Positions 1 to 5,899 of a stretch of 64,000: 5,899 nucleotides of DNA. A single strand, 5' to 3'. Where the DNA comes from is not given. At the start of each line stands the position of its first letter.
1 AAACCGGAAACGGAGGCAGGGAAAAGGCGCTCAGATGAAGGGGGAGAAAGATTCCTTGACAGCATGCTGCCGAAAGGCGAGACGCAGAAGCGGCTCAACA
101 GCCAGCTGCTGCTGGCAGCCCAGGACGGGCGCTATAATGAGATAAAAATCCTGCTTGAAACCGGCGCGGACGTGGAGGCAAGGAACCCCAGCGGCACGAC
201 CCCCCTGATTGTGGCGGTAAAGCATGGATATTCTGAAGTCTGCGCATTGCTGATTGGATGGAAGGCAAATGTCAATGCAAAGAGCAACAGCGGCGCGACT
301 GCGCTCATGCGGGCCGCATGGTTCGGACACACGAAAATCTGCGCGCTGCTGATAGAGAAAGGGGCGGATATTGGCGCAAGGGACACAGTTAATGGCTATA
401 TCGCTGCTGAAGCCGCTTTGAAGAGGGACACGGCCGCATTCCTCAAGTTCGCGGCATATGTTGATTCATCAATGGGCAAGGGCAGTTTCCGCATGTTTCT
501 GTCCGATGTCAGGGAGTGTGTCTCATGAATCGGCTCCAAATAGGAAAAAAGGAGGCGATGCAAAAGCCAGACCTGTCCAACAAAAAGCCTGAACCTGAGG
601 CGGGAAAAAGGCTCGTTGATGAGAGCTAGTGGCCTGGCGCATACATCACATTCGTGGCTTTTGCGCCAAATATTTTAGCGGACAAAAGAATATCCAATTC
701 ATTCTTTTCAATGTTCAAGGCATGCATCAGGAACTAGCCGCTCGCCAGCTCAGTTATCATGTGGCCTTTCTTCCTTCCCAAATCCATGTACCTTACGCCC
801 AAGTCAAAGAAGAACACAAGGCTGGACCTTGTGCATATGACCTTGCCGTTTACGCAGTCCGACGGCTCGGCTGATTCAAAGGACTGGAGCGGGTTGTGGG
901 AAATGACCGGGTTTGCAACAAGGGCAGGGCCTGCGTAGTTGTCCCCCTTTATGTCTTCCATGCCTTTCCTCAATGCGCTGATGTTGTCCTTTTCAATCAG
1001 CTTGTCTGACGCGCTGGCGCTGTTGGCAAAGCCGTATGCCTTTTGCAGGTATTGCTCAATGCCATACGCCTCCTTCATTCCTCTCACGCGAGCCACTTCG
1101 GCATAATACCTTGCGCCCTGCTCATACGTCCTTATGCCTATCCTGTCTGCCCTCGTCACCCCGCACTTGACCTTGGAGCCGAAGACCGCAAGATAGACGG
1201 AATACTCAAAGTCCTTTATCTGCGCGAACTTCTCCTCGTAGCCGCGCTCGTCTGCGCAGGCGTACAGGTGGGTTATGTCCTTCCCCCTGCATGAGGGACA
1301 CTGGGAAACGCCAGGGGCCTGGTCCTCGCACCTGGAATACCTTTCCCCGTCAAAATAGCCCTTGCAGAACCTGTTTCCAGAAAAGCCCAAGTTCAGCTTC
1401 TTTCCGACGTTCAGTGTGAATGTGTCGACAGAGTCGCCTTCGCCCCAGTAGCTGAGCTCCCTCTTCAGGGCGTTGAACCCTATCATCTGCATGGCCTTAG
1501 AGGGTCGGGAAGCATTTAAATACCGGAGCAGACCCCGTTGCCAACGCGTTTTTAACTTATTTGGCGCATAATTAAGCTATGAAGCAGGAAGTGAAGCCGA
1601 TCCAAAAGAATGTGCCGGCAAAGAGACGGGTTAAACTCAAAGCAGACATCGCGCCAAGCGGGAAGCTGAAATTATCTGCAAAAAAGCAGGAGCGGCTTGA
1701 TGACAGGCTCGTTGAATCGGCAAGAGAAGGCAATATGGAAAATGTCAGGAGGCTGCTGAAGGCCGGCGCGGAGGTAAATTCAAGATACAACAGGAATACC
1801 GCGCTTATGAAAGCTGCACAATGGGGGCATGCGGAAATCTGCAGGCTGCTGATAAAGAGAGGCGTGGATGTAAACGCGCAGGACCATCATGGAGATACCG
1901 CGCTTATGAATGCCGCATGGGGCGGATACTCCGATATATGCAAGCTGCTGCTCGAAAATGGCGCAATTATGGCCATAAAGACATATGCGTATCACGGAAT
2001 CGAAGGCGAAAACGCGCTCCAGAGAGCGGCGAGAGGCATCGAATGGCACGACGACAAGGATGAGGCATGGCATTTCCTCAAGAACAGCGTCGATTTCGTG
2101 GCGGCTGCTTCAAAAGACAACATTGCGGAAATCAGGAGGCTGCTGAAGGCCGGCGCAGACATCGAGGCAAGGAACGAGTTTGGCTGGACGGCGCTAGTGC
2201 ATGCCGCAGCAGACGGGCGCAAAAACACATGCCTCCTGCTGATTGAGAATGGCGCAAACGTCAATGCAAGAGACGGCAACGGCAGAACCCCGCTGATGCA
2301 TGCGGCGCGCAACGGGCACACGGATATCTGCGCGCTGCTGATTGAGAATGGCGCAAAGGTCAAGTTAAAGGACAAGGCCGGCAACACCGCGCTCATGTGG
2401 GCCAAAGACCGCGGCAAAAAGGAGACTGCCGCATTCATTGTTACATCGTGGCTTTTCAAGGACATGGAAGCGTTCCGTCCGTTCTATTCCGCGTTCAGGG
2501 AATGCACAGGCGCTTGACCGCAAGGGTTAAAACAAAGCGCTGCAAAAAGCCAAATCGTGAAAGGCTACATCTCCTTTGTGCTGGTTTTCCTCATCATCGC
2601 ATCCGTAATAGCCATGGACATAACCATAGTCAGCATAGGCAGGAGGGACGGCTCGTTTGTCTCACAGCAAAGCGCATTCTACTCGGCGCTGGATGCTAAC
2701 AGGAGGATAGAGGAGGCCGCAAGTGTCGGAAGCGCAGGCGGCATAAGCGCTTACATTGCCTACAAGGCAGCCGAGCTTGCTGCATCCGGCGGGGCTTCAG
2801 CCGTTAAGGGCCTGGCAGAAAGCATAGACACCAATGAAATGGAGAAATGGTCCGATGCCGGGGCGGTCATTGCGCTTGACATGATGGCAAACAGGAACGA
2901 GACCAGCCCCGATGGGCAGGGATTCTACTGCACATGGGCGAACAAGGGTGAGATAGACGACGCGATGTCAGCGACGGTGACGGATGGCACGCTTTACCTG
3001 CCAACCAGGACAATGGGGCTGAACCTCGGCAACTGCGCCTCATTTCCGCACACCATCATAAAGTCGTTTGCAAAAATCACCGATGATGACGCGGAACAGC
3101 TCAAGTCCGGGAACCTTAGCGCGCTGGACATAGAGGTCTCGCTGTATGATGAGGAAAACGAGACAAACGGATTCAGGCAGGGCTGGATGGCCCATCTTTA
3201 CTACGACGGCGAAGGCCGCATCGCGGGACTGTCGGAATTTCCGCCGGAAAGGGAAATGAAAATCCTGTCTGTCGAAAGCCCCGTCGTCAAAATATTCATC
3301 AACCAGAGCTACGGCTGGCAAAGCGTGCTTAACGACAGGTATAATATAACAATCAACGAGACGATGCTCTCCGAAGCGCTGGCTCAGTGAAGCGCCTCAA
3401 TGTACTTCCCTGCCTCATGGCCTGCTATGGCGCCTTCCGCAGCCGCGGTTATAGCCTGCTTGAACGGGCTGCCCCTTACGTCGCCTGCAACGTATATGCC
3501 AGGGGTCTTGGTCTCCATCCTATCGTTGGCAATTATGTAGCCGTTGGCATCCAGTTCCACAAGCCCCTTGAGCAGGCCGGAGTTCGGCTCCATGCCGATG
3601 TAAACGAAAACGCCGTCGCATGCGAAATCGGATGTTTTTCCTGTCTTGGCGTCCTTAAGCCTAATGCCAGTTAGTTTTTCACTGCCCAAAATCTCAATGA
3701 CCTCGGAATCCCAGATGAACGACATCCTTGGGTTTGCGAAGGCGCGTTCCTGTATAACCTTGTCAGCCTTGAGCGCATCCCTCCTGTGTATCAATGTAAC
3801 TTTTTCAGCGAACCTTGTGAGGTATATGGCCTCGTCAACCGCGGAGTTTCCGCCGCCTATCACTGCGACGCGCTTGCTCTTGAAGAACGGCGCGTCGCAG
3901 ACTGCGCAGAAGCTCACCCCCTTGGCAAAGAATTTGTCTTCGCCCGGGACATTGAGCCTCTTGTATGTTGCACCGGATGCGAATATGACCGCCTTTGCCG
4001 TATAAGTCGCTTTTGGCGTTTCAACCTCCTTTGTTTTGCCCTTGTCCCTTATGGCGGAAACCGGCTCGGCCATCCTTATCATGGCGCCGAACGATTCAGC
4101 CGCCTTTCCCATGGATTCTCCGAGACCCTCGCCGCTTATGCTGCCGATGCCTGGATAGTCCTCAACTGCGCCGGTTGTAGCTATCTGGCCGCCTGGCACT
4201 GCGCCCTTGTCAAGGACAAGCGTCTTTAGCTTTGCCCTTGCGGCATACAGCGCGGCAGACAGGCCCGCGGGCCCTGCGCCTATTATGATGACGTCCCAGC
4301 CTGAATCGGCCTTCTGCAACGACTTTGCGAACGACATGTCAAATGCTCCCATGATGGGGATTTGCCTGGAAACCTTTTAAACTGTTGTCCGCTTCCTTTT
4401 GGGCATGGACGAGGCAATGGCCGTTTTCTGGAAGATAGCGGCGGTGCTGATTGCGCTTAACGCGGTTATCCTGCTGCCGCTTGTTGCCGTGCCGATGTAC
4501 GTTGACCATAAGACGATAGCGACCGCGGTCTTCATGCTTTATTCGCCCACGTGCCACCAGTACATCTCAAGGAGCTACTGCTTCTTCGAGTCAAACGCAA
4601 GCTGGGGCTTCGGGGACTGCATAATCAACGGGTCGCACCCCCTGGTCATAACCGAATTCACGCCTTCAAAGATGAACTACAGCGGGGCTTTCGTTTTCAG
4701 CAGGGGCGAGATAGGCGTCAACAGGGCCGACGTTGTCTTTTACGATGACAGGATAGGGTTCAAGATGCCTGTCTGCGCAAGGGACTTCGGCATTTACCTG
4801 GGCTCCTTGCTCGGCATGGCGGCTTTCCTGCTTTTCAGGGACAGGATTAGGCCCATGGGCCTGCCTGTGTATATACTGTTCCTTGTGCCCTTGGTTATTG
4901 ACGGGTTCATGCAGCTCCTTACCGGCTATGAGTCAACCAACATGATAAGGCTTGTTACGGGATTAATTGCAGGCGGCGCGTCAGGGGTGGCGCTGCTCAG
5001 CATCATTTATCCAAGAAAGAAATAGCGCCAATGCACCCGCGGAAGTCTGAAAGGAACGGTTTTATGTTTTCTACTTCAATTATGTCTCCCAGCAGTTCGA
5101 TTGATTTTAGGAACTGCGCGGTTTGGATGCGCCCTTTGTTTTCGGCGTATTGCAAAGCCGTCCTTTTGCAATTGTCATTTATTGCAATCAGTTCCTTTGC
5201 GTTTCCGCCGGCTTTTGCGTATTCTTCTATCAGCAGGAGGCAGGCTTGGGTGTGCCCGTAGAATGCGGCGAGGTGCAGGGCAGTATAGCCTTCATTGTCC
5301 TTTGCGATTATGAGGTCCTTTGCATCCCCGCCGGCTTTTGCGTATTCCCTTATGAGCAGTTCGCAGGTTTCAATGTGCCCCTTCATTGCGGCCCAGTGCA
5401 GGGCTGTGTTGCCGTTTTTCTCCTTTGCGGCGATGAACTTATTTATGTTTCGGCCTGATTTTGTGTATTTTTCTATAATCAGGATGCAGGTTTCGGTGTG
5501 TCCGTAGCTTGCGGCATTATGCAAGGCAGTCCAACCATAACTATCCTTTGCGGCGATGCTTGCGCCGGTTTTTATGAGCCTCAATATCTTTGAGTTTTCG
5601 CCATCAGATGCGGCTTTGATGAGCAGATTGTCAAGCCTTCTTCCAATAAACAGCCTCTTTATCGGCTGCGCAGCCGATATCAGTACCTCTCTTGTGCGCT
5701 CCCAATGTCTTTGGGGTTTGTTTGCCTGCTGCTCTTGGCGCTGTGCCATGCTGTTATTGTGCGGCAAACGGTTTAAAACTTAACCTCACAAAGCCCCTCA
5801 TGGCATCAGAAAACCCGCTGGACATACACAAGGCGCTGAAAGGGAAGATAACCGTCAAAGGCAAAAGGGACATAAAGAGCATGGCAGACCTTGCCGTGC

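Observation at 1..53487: Dispersed family of at least 8 ankyrin-repeat genes with conserved Lys-rich N-leader and a Cys-containing C-terminal tail (ETAAF ... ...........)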

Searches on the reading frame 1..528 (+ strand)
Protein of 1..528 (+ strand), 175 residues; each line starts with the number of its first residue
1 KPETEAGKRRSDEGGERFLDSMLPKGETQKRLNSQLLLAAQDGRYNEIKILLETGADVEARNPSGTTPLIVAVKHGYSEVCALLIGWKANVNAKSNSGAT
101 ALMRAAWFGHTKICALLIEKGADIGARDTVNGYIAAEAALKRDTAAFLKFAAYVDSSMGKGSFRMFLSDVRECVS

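Call 11: search_protein_families(library=pfam, proteins=[window:1-528:+], max_evalue=0.01)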
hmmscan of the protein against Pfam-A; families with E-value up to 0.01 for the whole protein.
window:1-528:+ (175 aa): 6 families
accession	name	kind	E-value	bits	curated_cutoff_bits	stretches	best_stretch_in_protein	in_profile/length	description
PF00023.36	Ank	-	8.2e-20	70.2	21.1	2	98-128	2-32/33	Ankyrin repeat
PF12796.13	Ank_2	-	2.2e-19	70.2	27.3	1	36-128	1-90/90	Ankyrin repeats (3 copies)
PF13637.12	Ank_4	-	2.2e-16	60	22.7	2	38-85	3-50/50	Ankyrin repeats (many copies)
PF13857.12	Ank_5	-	8.4e-13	48.8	27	3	51-85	1-36/56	Ankyrin repeats (many copies)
PF13606.12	Ank_3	-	1.1e-09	38.1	22.3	0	98-124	2-28/30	Ankyrin repeat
PF24521.3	Ank_KRIT1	-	1.5e-06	28.5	80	0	9-86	24-106/149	KRIT1 ankyrin-repeats domain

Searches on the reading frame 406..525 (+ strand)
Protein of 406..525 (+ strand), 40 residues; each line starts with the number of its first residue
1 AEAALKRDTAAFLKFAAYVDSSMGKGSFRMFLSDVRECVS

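Call 21: find_homologous_proteins(query=A1, max_evalue=10)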
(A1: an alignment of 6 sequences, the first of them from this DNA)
Query A1 (6 sequences) (40 aa, profile of the alignment): 1 proteins with E <= 10 among 6 candidates.
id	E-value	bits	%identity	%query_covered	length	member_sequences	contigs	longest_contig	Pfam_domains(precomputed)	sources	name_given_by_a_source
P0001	1.2e-7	49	45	100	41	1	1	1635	-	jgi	jgi:hypothetical protein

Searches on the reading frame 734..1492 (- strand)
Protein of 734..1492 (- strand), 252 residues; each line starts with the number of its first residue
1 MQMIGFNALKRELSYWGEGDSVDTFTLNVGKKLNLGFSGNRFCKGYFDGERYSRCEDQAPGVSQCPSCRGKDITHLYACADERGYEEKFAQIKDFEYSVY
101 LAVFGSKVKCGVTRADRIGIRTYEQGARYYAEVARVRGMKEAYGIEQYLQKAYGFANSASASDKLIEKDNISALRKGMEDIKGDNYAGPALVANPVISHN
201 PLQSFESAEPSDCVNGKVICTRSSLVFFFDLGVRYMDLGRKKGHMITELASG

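Call 14: search_protein_families(library=pfam, proteins=[window:734-1492:-], max_evalue=0.001)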
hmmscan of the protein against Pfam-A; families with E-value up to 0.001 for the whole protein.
window:734-1492:- (252 aa): 1 family
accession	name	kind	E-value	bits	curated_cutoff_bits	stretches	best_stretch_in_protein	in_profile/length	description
PF10977.13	DUF2797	-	2.7e-10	40.9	25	1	30-152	1-125/227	Protein of unknown function (DUF2797)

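Call 56: search_protein_families(library=ncbifam, proteins=[window:734-1492:-], max_evalue=0.001)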
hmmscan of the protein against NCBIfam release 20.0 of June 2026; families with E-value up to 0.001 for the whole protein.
window:734-1492:- (252 aa): 0 families

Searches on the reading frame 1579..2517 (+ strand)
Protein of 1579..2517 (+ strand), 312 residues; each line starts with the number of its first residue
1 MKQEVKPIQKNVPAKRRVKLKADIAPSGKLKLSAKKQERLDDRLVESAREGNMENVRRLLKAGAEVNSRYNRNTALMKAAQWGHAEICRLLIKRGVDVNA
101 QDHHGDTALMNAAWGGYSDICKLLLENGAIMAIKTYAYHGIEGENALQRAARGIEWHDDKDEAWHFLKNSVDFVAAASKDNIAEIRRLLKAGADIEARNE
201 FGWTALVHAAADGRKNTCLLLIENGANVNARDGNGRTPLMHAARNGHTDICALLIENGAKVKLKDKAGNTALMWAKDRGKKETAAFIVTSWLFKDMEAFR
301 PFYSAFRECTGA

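Call 11: search_protein_families(library=pfam, proteins=[window:1579-2517:+], max_evalue=0.01)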
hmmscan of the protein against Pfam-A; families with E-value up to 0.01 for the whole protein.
window:1579-2517:+ (312 aa): 7 families
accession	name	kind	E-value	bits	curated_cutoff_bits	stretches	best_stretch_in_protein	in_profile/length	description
PF12796.13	Ank_2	-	1.9e-50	169.8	27.3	3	175-265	3-90/90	Ankyrin repeats (3 copies)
PF00023.36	Ank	-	1.4e-41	138.6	21.1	4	234-266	1-33/33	Ankyrin repeat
PF13637.12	Ank_4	-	2.3e-39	132.9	22.7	4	206-255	1-50/50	Ankyrin repeats (many copies)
PF13857.12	Ank_5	-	7.2e-28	96.8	27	3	221-272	1-53/56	Ankyrin repeats (many copies)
PF13606.12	Ank_3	-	1.2e-26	89.9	22.3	3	234-261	1-28/30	Ankyrin repeat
PF24521.3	Ank_KRIT1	-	4.8e-13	49.5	80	1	41-95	19-69/149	KRIT1 ankyrin-repeats domain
PF23745.1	ANK_LRRK2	-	0.0025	18.1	27.5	0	43-97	33-89/130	LRRK2 ANK repeat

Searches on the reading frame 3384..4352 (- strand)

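Call 14: search_protein_families(library=pfam, proteins=[window:3384-4352:-], max_evalue=0.001)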
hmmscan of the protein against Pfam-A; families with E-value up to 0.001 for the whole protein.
window:3384-4352:- (322 aa): 13 families
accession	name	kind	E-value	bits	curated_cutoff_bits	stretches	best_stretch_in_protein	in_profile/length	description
PF07992.20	Pyr_redox_2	-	7.6e-55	186.8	26.1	1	20-307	2-291/291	Pyridine nucleotide-disulphide oxidoreductase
PF13738.12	Pyr_redox_3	-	9.3e-36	124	30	2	83-290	89-305/305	Pyridine nucleotide-disulphide oxidoreductase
PF00070.33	Pyr_redox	-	6e-17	62.4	22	1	161-234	1-81/82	Pyridine nucleotide-disulphide oxidoreductase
PF01266.30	DAO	-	1.5e-13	51.5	27.9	1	20-56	1-38/353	FAD dependent oxidoreductase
PF03486.20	HI0933_like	-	3.6e-11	43.4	50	1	20-61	2-43/244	HI0933-like protein Rossmann domain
PF01134.28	GIDA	-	5.7e-10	39.2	22.1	1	20-99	1-71/391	Glucose inhibited division protein A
PF13450.12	NAD_binding_8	-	7.6e-09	36.2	21.9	1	23-60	1-38/68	NAD(P)-binding Rossmann-like domain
PF12831.13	FAD_oxidored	-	1.6e-08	34.7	27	1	20-60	1-41/416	FAD dependent oxidoreductase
PF01946.23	Thi4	-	2.5e-08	33.9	26.2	1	19-61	18-61/235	Thi4 family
PF00890.30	FAD_binding_2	-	7.1e-08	32.5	20.4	1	20-62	1-43/414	FAD binding domain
PF00743.25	FMO-like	-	0.00031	19.7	22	1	135-193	159-217/532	Flavin-binding monooxygenase-like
PF13434.12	Lys_Orn_oxgnase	-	0.00043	20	21.3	0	19-49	3-34/339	L-lysine 6-monooxygenase/L-ornithine 5-monooxygenase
PF01494.25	FAD_binding_3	-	0.00085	19.1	22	0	20-50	3-33/349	FAD binding domain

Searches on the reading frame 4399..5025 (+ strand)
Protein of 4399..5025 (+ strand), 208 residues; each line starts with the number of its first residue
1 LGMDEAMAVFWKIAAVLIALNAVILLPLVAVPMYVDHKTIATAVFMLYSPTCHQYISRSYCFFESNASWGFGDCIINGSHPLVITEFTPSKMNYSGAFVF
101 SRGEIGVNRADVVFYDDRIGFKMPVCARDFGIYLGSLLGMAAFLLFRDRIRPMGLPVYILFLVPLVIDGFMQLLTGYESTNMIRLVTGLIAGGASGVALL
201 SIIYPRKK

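Call 14: search_protein_families(library=pfam, proteins=[window:4399-5025:+], max_evalue=0.001)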
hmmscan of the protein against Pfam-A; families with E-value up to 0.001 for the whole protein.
window:4399-5025:+ (208 aa): 1 family
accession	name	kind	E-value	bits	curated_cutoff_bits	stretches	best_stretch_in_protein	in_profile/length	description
PF09858.14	DUF2085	-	9.1e-21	74.5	25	1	120-194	13-86/90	Predicted membrane protein (DUF2085)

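Call 56: search_protein_families(library=ncbifam, proteins=[window:4399-5025:+], max_evalue=0.001)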
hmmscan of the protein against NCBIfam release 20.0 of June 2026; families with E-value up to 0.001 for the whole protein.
window:4399-5025:+ (208 aa): 0 families

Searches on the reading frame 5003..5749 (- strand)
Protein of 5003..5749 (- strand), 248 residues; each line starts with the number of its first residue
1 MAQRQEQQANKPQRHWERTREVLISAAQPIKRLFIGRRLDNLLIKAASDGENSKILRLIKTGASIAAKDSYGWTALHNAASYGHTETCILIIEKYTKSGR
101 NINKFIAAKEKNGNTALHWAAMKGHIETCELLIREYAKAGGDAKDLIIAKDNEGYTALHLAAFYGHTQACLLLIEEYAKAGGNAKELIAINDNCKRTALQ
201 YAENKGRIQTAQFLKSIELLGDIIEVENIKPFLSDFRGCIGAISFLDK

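Call 11: search_protein_families(library=pfam, proteins=[window:5003-5749:-], max_evalue=0.01)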
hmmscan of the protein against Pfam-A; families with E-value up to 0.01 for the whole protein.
window:5003-5749:- (248 aa): 6 families
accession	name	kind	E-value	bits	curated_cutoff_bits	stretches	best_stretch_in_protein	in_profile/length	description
PF12796.13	Ank_2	-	8.8e-44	148.4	27.3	4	43-136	1-82/90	Ankyrin repeats (3 copies)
PF13637.12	Ank_4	-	1.2e-24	86.3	22.7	3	44-90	2-48/50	Ankyrin repeats (many copies)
PF00023.36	Ank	-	7.6e-24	82.9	21.1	3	112-135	1-24/33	Ankyrin repeat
PF13606.12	Ank_3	-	3.6e-18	64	22.3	3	112-136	1-24/30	Ankyrin repeat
PF13857.12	Ank_5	-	4.8e-10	40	27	0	149-202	11-56/56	Ankyrin repeats (many copies)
PF24521.3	Ank_KRIT1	-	4.9e-05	23.5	80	1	40-134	19-106/149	KRIT1 ankyrin-repeats domain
